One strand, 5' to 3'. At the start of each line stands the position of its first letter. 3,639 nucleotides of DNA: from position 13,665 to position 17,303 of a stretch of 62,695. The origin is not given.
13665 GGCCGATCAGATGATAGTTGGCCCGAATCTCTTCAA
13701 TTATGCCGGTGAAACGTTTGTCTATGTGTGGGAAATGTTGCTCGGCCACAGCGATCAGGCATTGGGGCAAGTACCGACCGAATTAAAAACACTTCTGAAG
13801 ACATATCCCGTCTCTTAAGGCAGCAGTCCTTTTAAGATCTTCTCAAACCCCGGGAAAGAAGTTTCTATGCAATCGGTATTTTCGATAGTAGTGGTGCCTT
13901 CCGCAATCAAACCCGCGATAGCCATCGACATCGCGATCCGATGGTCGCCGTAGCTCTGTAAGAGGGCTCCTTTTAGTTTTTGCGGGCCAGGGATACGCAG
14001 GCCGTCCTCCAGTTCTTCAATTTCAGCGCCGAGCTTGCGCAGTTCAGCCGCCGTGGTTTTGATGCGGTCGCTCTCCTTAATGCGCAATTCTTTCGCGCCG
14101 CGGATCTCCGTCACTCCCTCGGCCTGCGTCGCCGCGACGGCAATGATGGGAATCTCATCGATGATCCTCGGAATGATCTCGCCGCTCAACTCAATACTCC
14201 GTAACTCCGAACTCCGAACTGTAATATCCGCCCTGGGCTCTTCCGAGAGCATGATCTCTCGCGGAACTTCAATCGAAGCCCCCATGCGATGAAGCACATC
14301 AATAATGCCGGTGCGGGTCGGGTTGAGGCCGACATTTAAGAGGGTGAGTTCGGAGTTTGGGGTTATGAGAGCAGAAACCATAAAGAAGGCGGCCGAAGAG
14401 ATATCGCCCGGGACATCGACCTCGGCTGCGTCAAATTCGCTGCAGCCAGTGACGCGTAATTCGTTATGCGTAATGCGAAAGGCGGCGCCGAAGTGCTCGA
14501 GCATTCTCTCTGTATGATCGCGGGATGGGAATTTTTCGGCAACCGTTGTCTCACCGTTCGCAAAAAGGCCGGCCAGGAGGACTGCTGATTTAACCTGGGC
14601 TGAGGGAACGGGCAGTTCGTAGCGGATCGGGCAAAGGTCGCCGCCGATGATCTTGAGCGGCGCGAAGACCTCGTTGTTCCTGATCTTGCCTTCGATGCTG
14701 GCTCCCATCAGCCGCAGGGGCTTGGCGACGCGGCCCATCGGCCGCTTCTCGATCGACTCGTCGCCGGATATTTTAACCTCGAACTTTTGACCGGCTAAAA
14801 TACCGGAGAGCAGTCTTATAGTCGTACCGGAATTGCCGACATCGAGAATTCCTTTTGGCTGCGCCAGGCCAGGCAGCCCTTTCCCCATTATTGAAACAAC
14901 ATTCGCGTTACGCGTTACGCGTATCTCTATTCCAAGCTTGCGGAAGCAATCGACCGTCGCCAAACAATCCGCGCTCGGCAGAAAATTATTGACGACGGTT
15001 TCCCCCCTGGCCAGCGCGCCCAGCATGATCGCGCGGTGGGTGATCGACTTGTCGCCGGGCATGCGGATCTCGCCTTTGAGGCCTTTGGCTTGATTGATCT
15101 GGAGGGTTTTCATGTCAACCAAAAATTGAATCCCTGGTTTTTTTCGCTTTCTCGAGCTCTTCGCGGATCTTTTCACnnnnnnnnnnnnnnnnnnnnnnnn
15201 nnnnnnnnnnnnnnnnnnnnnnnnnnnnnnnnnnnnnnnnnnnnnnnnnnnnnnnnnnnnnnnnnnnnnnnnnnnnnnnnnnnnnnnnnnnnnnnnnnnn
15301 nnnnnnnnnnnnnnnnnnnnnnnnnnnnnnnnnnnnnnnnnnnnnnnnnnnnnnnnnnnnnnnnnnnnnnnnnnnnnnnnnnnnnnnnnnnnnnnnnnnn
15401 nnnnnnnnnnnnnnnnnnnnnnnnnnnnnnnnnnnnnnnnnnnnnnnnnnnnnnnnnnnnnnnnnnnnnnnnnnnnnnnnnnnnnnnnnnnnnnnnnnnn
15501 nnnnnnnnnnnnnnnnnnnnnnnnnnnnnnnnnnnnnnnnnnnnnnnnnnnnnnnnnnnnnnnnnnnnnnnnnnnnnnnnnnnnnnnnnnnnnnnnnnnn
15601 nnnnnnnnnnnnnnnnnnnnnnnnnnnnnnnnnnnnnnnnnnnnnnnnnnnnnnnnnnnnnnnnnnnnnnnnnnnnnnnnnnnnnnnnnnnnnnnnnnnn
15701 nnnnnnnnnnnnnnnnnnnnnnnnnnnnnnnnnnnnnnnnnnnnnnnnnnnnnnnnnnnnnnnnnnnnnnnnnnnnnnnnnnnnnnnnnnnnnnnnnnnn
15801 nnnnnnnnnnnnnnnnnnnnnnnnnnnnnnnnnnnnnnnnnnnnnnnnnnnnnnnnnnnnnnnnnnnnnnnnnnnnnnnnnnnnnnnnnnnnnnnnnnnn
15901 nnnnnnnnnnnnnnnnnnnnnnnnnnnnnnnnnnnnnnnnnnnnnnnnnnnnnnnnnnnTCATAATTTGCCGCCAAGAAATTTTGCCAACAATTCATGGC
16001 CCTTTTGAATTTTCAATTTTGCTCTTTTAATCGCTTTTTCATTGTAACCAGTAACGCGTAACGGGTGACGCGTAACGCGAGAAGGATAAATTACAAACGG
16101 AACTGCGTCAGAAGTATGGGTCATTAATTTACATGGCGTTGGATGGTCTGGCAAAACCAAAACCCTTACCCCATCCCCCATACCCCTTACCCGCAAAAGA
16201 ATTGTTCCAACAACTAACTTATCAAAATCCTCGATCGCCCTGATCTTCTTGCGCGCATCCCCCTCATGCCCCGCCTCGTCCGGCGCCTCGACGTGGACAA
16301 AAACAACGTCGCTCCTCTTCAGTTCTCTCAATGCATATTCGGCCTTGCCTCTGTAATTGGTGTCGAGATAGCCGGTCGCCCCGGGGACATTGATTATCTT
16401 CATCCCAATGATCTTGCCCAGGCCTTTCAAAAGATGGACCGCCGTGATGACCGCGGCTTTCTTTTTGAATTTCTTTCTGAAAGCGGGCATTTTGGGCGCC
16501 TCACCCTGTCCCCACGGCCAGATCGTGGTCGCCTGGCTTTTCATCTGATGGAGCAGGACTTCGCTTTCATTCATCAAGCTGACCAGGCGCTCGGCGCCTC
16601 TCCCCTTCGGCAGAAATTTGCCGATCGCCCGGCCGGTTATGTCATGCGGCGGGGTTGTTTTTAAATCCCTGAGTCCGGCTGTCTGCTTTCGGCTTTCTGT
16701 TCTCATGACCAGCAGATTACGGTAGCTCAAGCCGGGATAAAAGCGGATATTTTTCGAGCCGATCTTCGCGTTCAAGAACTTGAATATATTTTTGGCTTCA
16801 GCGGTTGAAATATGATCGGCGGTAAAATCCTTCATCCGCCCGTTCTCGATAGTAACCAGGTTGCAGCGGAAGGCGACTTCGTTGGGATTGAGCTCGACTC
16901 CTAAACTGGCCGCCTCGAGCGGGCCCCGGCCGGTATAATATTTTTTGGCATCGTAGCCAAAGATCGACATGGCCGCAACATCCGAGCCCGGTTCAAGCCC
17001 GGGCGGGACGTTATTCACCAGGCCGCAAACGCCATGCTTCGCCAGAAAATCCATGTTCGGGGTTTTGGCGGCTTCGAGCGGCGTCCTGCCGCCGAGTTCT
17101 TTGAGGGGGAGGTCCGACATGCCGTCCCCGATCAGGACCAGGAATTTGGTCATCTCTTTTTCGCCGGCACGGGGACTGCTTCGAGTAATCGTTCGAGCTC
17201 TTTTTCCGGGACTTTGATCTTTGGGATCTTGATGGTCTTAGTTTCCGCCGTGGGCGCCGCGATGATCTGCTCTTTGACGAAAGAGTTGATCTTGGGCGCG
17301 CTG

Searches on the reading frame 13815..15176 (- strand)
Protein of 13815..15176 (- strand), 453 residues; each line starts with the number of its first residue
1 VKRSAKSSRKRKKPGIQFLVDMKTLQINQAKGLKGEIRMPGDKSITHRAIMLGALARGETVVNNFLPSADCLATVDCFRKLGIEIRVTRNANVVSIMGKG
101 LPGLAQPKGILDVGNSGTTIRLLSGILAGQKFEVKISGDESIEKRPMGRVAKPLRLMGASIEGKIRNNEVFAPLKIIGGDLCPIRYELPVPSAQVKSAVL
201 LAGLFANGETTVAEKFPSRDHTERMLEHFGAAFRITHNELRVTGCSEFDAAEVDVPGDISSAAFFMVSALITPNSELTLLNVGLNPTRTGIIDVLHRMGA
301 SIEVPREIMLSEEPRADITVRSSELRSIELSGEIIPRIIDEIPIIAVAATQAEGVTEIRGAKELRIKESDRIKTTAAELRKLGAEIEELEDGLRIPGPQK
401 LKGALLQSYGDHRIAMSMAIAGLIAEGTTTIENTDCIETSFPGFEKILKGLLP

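Call 14: search_protein_families(library=ncbifam, proteins=[window:13815-15176:-], max_evalue=0.00001)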
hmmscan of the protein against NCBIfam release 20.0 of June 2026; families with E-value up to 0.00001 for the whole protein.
window:13815-15176:- (453 aa): 6 families
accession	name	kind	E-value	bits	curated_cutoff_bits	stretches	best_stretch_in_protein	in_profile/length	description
NF011381.1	PRK14806.1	equivalog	4e-149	498.1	902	1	23-447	302-722/733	bifunctional prephenate dehydrogenase/3-phosphoshikimate 1-carboxyvinyltransferase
TIGR01356.1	aroA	equivalog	1.6e-130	435.6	287.25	1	35-451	1-412/415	3-phosphoshikimate 1-carboxyvinyltransferase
NF008816.0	PRK11860.1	equivalog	3e-56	190.8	943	1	21-445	3-429/662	bifunctional 3-phosphoshikimate 1-carboxyvinyltransferase/cytidylate kinase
NF006873.0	PRK09369.1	subfamily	1.3e-32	113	297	1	22-450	1-409/419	UDP-N-acetylglucosamine 1-carboxyvinyltransferase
TIGR01072.1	murA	equivalog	8.6e-30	103.8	392.7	1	22-449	1-408/416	UDP-N-acetylglucosamine 1-carboxyvinyltransferase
NF009470.0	PRK12830.1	equivalog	3e-19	69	552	1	22-449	1-406/417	UDP-N-acetylglucosamine 1-carboxyvinyltransferase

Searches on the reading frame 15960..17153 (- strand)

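Call 14: search_protein_families(library=ncbifam, proteins=[window:15960-17153:-], max_evalue=0.00001)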
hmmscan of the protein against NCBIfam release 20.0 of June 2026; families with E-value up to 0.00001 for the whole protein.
window:15960-17153:- (397 aa): 6 families
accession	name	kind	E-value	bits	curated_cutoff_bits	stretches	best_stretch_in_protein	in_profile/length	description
NF003242.0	PRK04200.1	equivalog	7.2e-162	538.8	426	1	3-393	2-393/395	cofactor-independent phosphoglycerate mutase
TIGR02535.1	hyp_Hser_kinase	hypoth_equivalog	9.3e-155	515.3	446.3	1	3-393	2-396/397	proposed homoserine kinase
TIGR00306.2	apgM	subfamily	1.6e-151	504.9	320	1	3-392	1-402/403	2,3-bisphosphoglycerate-independent phosphoglycerate mutase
NF003104.0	PRK04024.1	equivalog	1.7e-87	293.9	489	1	2-389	3-397/412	2,3-bisphosphoglycerate-independent phosphoglycerate mutase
NF038358.1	phophono_PhpG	equivalog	1.5e-63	215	545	2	218-392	247-415/417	CMP-5'-phosphonoformate--3-phosphoglycerate phosphonoformyl transferase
NF003160.0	PRK04135.1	equivalog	2.1e-60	204.5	468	1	2-393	16-392/403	2,3-bisphosphoglycerate-independent phosphoglycerate mutase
